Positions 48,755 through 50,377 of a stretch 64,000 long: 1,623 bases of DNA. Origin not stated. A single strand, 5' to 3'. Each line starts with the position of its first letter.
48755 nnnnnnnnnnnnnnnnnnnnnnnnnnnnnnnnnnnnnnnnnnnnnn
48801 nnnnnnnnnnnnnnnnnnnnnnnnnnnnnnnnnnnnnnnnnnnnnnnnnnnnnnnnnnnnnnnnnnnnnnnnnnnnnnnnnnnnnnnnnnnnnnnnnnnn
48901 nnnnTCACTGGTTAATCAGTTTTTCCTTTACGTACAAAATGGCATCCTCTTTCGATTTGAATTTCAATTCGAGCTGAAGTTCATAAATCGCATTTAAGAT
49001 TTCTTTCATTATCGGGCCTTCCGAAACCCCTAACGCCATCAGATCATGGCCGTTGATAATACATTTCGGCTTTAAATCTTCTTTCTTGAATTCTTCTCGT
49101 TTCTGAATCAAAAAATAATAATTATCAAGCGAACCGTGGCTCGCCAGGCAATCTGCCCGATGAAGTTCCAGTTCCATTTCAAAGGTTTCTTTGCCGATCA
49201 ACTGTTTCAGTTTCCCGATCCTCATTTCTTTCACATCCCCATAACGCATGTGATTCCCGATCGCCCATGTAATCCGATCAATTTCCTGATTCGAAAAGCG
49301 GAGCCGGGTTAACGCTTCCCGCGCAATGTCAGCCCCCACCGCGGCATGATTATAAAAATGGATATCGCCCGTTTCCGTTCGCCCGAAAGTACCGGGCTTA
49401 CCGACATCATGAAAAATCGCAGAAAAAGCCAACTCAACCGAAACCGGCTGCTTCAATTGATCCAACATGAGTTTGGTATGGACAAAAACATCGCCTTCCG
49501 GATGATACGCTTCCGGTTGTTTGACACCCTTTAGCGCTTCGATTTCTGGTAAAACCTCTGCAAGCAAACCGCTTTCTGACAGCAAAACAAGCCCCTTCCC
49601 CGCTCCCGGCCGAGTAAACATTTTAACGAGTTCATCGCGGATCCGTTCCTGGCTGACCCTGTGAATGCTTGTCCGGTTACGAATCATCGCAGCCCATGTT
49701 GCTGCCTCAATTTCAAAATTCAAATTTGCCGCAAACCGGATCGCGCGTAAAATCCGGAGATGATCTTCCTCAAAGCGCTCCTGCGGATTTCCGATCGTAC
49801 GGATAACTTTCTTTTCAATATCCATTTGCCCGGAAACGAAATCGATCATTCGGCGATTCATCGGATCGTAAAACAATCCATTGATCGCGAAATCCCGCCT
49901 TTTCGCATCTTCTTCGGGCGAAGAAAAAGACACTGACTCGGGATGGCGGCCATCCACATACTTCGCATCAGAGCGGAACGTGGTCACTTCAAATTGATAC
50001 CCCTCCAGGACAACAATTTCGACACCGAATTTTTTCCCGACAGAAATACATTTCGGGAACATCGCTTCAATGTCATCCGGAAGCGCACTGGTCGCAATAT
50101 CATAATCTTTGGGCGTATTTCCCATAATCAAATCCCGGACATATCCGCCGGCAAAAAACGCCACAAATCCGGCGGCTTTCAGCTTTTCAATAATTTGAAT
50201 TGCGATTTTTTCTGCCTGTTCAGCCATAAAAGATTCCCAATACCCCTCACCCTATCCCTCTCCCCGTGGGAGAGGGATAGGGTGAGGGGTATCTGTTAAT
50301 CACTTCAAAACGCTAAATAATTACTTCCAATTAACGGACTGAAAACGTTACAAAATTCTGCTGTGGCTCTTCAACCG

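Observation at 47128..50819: A roughly 190-bp inverted repeat pair (family A) brackets a 3.3-kb five-gene cassette that contains the dif candidate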

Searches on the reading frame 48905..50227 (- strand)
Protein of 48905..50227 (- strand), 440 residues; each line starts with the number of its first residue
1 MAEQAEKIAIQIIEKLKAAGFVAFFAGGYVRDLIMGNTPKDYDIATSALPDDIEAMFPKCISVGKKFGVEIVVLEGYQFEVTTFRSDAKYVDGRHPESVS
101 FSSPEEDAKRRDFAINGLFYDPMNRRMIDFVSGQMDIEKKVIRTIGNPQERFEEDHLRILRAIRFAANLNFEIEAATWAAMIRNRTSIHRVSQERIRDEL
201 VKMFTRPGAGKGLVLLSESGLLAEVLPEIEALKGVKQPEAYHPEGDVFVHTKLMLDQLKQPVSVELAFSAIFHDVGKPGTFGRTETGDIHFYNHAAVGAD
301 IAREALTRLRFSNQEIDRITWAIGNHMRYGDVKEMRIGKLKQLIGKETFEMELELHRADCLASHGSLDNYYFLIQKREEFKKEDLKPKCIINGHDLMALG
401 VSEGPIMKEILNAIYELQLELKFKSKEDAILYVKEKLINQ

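Call 13: search_protein_families(library=pfam, proteins=[window:48905-50227:-])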
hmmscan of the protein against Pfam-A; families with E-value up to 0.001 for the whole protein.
window:48905-50227:- (440 aa): 4 families
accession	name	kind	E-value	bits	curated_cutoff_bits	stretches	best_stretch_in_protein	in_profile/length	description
PF01743.26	PolyA_pol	-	1.8e-34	119.2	23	1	23-143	1-126/126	Poly A polymerase head domain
PF12627.12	PolyA_pol_RNAbd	-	2e-17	63.1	22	1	170-231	1-62/64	Probable RNA and SrmB- binding site of polymerase A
PF01966.28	HD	-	5.3e-07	30.4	22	1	255-333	16-92/116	HD domain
PF13735.12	tRNA_NucTran2_2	-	1.3e-05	25.6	27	1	390-431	104-146/149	tRNA nucleotidyltransferase domain 2 putative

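Call 18: find_encoding_contigs(protein=window:48905-50227:-, flank=10000, max_places=10)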
Protein window:48905-50227:- (440 aa): 18 contigs read that carry it; 5 places shown.
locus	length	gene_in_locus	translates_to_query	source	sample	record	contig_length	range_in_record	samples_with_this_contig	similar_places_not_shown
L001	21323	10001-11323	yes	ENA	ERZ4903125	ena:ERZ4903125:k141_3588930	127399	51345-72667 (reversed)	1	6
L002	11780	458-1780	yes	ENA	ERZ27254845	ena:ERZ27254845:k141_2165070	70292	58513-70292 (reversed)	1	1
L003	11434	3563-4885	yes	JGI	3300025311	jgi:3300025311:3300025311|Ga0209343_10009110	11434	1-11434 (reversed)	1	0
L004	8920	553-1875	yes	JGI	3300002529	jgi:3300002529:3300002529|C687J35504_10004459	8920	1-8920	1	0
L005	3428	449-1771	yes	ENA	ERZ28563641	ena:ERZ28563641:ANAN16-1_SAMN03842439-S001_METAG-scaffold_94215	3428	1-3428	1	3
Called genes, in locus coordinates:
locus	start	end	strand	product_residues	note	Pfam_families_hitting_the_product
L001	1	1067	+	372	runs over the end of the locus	PF11104:PilM_2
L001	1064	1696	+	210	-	-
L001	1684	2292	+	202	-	PF04350:PilO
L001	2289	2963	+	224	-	-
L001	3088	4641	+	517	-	PF21305:type_II_gspD_N0 (weak), PF07660:STN, PF03958:Secretin_N, PF00263:Secretin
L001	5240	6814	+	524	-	PF10150:RNase_E_G, PF20833:RNase_E_G_Thio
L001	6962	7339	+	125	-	-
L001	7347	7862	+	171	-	-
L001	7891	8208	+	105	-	-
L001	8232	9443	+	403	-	PF07690:MFS_1, PF12832:MFS_1_like (weak), PF03092:BT1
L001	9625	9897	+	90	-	PF00708:Acylphosphatase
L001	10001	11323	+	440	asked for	PF01743:PolyA_pol, PF12627:PolyA_pol_RNAbd, PF01966:HD (weak), PF13735:tRNA_NucTran2_2 (faint)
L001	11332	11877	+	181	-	PF13291:ACT_4 (faint), PF13740:ACT_6, PF22629:ACT_AHAS_ss (faint), PF01842:ACT (weak), PF13740:ACT_6 (weak)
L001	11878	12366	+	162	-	PF01327:Pep_deformylase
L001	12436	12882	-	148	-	PF09424:YqeY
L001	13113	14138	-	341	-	-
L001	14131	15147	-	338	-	PF07584:BatA, PF00092:VWA, PF13519:VWA_2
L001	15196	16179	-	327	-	PF07584:BatA, PF00092:VWA, PF06707:DUF1194 (faint), PF13519:VWA_2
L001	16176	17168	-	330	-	-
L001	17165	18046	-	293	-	PF01882:DUF58, PF00092:VWA (faint), PF13519:VWA_2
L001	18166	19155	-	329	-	PF00493:MCM (faint), PF20030:bpMoxR, PF00158:Sigma54_activat (faint), PF07726:AAA_3, PF07728:AAA_5, PF17863:AAA_lid_2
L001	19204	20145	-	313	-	-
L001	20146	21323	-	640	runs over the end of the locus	PF00012:HSP70, PF06723:MreB_Mbl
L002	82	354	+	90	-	PF00708:Acylphosphatase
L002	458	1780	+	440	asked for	PF01743:PolyA_pol, PF12627:PolyA_pol_RNAbd, PF01966:HD (weak), PF13735:tRNA_NucTran2_2 (faint)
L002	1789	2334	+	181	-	PF13291:ACT_4 (faint), PF13740:ACT_6, PF22629:ACT_AHAS_ss (faint), PF01842:ACT (weak), PF13740:ACT_6 (weak)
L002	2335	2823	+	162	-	PF01327:Pep_deformylase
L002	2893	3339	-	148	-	PF09424:YqeY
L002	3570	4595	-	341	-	-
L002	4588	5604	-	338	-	PF07584:BatA, PF00092:VWA, PF13519:VWA_2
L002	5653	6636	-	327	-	PF07584:BatA, PF00092:VWA, PF06707:DUF1194 (faint), PF13519:VWA_2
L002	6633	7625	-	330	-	-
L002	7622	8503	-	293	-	PF01882:DUF58, PF00092:VWA (faint), PF13519:VWA_2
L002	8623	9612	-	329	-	PF00493:MCM (faint), PF20030:bpMoxR, PF00158:Sigma54_activat (faint), PF07726:AAA_3, PF07728:AAA_5, PF17863:AAA_lid_2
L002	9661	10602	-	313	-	-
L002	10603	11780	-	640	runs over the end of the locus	PF00012:HSP70, PF06723:MreB_Mbl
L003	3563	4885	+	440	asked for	PF01743:PolyA_pol, PF12627:PolyA_pol_RNAbd, PF01966:HD (weak), PF13735:tRNA_NucTran2_2 (faint)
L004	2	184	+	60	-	?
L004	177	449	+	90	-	PF00708:Acylphosphatase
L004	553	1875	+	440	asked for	PF01743:PolyA_pol, PF12627:PolyA_pol_RNAbd, PF01966:HD (weak), PF13735:tRNA_NucTran2_2 (faint)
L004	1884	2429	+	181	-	PF13291:ACT_4 (faint), PF13740:ACT_6, PF22629:ACT_AHAS_ss (faint), PF01842:ACT (weak), PF13740:ACT_6 (weak)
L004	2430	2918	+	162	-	PF01327:Pep_deformylase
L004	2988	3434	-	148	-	PF09424:YqeY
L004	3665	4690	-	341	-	-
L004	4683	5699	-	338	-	PF07584:BatA, PF00092:VWA, PF13519:VWA_2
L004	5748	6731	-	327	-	PF07584:BatA, PF00092:VWA, PF06707:DUF1194 (faint), PF13519:VWA_2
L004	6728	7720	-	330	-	-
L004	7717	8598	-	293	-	PF01882:DUF58, PF00092:VWA (faint), PF13519:VWA_2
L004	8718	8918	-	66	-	?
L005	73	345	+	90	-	PF00708:Acylphosphatase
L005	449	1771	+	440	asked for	PF01743:PolyA_pol, PF12627:PolyA_pol_RNAbd, PF01966:HD (weak), PF13735:tRNA_NucTran2_2 (faint)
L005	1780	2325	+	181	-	PF13291:ACT_4 (faint), PF13740:ACT_6, PF22629:ACT_AHAS_ss (faint), PF01842:ACT (weak), PF13740:ACT_6 (weak)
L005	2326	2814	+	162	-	PF01327:Pep_deformylase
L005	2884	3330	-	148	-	PF09424:YqeY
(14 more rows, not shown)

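Call 30: find_related_loci(query=window:48905-50227:-, collection=genome_contigs, flank=10000)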
Query window:48905-50227:- (440 aa) in genome_contigs; peptide patterns used: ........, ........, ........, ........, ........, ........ (x = any residue, [..] = any of these).
110 stretches matched a pattern; 4 encode a relative of the query (tblastn E <= 1e-3); 4 distinct loci.
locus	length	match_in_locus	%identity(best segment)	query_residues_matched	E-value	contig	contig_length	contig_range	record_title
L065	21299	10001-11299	47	5-439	2e-129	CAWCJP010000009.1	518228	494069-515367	MAG: Bryobacterales bacterium isolate MFD00731.bin.4.171 genome assembly, contig: contig_49255, whole genome shotgun seq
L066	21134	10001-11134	47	11-430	1e-64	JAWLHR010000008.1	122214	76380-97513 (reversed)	MAG: Bdellovibrionales bacterium isolate 30dZY2.bin.76 NODE_290_length_122214_cov_25.298989, whole genome shotgun sequen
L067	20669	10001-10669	36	3-222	4e-46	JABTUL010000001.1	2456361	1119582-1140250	MAG: Spirochaetales bacterium isolate H5_SPI1 seq001, whole genome shotgun sequence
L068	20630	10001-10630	31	24-232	1e-14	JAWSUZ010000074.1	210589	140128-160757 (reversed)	MAG: Agarilytica sp. isolate AMN13_PHB_gam1 T50P3HB_contig_162, whole genome shotgun sequence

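Call 42: find_homologous_proteins(query=window:48905-50227:-, max_evalue=1e-60)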
Query window:48905-50227:- (440 aa): 7430 proteins with E <= 1e-60 among 8000 candidates; the best 120 are listed.
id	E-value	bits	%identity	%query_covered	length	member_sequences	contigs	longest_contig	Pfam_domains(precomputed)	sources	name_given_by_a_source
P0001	9.7e-292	985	100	100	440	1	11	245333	PF01743.27,PF12627.13,PF01966.29,PF13735.13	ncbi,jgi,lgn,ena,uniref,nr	ncbi:MAG: phosphohydrolase [Omnitrophica bacterium RIFCSPLOWO2_12_FULL_44_17]|uniref:Phosphohydrolas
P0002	8.3e-235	797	99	82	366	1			PF01743.27,PF12627.13,PF01966.29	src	-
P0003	4.5e-187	640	66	99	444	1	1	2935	PF01743.27,PF12627.13,PF01966.29,PF13735.13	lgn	-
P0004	4.9e-183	627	63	100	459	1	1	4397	PF01743.27,PF12627.13,PF01966.29,PF13735.13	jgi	jgi:poly(A) polymerase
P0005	8.2e-183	626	63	100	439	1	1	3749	PF01743.27,PF12627.13,PF01966.29,PF13735.13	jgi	jgi:poly(A) polymerase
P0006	6.2e-182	623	63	98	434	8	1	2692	PF01743.27,PF12627.13,PF01966.29,PF13735.13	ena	-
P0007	1.4e-181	622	65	98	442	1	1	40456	PF01743.27,PF12627.13,PF01966.29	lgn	-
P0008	1.7e-181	622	64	98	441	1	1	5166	PF01743.27,PF12627.13,PF01966.29,PF13735.13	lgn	-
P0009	1.9e-181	622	63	100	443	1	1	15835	PF01743.27,PF12627.13,PF01966.29,PF13735.13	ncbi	-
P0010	3.7e-181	621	62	99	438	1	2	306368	PF01743.27,PF12627.13,PF01966.29,PF13735.13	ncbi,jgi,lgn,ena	-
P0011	3.1e-180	618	62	99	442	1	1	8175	PF01743.27,PF12627.13,PF01966.29,PF13735.13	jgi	jgi:poly(A) polymerase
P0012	5.1e-180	617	62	99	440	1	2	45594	PF01743.27,PF12627.13,PF01966.29,PF13735.13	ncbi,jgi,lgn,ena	-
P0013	5.5e-180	617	62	99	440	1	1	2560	PF01743.27,PF12627.13,PF01966.29,PF13735.13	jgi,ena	-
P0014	6.1e-180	617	62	99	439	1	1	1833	PF01743.27,PF12627.13,PF01966.29,PF13735.13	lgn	-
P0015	8.4e-180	616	64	99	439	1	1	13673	PF01743.27,PF12627.13,PF01966.29,PF13735.13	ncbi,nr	ncbi:MAG: CCA tRNA nucleotidyltransferase [Candidatus Omnitrophica bacterium]|nr:CCA tRNA nucleotidy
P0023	3.0e-178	611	63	100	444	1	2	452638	PF01743.27,PF12627.13,PF01966.29,PF13735.13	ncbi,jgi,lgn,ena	-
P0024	4.0e-178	611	64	99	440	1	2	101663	PF01743.27,PF12627.13,PF01966.29,PF13735.13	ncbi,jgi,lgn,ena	-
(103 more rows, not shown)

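Call 43: find_encoding_contigs(protein=P0024, flank=8000, max_places=2)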
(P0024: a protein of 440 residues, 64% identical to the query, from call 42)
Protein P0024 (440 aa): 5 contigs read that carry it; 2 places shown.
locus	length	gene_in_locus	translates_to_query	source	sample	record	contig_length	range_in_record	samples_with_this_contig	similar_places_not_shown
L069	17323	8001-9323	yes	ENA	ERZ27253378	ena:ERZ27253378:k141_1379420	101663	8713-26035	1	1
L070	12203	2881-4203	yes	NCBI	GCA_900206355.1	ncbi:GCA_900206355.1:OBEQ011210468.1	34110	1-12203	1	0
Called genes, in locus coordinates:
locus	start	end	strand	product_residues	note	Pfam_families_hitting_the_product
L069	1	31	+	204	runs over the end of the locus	PF04350:PilO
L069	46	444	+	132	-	PF16537:T2SSB (weak), PF23862:CdsD_C (weak)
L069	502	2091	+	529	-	PF21305:type_II_gspD_N0, PF07660:STN, PF03958:Secretin_N, PF00263:Secretin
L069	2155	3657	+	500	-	PF00575:S1 (weak), PF10150:RNase_E_G, PF20833:RNase_E_G_Thio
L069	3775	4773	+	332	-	PF02646:RmuC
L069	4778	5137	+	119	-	-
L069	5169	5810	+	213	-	PF01135:PCMT, PF00398:RrnaAD (weak)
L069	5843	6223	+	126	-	-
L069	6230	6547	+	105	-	-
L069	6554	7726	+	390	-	PF07690:MFS_1, PF03092:BT1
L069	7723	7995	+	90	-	PF00708:Acylphosphatase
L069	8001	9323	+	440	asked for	PF01743:PolyA_pol, PF12627:PolyA_pol_RNAbd, PF01966:HD, PF13735:tRNA_NucTran2_2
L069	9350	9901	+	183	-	PF01842:ACT (weak), PF13291:ACT_4 (faint), PF13740:ACT_6, PF22629:ACT_AHAS_ss (faint), PF01842:ACT, PF13740:ACT_6 (weak)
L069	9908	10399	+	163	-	PF01327:Pep_deformylase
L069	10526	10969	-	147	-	PF09424:YqeY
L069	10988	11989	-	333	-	PF13432:TPR_16 (weak), PF24575:TPR_Slam (weak), PF13414:TPR_11, PF13424:TPR_12 (weak), PF14559:TPR_19, PF00515:TPR_1, PF07719:TPR_2, PF13181:TPR_8 (weak), +8 more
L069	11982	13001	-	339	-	PF07584:BatA (weak), PF00092:VWA, PF13519:VWA_2, PF13768:VWA_3 (weak)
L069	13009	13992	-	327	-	PF07584:BatA, PF00092:VWA, PF13519:VWA_2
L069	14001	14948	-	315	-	-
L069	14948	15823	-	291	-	PF01882:DUF58, PF13519:VWA_2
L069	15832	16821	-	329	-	PF20030:bpMoxR, PF05496:RuvB_N (faint), PF07726:AAA_3, PF07728:AAA_5, PF17863:AAA_lid_2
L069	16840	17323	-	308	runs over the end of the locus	-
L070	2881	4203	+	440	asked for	PF01743:PolyA_pol, PF12627:PolyA_pol_RNAbd, PF01966:HD, PF13735:tRNA_NucTran2_2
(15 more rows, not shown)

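Call 44: find_encoding_contigs(protein=P0023, flank=8000, max_places=2)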
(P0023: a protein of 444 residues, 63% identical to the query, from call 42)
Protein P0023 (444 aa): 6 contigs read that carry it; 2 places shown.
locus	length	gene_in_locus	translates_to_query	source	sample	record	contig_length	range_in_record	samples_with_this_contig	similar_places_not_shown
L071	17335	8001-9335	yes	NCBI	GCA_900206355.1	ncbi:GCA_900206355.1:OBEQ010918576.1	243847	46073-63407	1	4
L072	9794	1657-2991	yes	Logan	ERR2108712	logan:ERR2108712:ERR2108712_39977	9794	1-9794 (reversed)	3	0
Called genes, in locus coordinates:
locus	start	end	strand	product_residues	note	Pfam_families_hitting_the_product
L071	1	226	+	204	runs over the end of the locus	PF04350:PilO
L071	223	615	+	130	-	-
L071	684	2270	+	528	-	PF21305:type_II_gspD_N0, PF07660:STN, PF03958:Secretin_N, PF00263:Secretin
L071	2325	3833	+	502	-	PF10150:RNase_E_G, PF20833:RNase_E_G_Thio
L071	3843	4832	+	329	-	PF02646:RmuC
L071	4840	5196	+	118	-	-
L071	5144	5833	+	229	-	PF01135:PCMT, PF00398:RrnaAD, PF13847:Methyltransf_31 (faint)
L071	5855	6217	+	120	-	-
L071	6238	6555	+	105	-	-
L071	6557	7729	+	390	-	PF07690:MFS_1, PF03092:BT1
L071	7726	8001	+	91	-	PF00708:Acylphosphatase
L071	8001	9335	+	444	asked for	PF01743:PolyA_pol, PF12627:PolyA_pol_RNAbd, PF01966:HD, PF13735:tRNA_NucTran2_2 (weak)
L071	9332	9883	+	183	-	PF01842:ACT (weak), PF13291:ACT_4 (faint), PF13740:ACT_6, PF22629:ACT_AHAS_ss (faint), PF01842:ACT (weak)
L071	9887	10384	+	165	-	PF01327:Pep_deformylase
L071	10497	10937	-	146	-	PF09424:YqeY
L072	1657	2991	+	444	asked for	PF01743:PolyA_pol, PF12627:PolyA_pol_RNAbd, PF01966:HD, PF13735:tRNA_NucTran2_2 (weak)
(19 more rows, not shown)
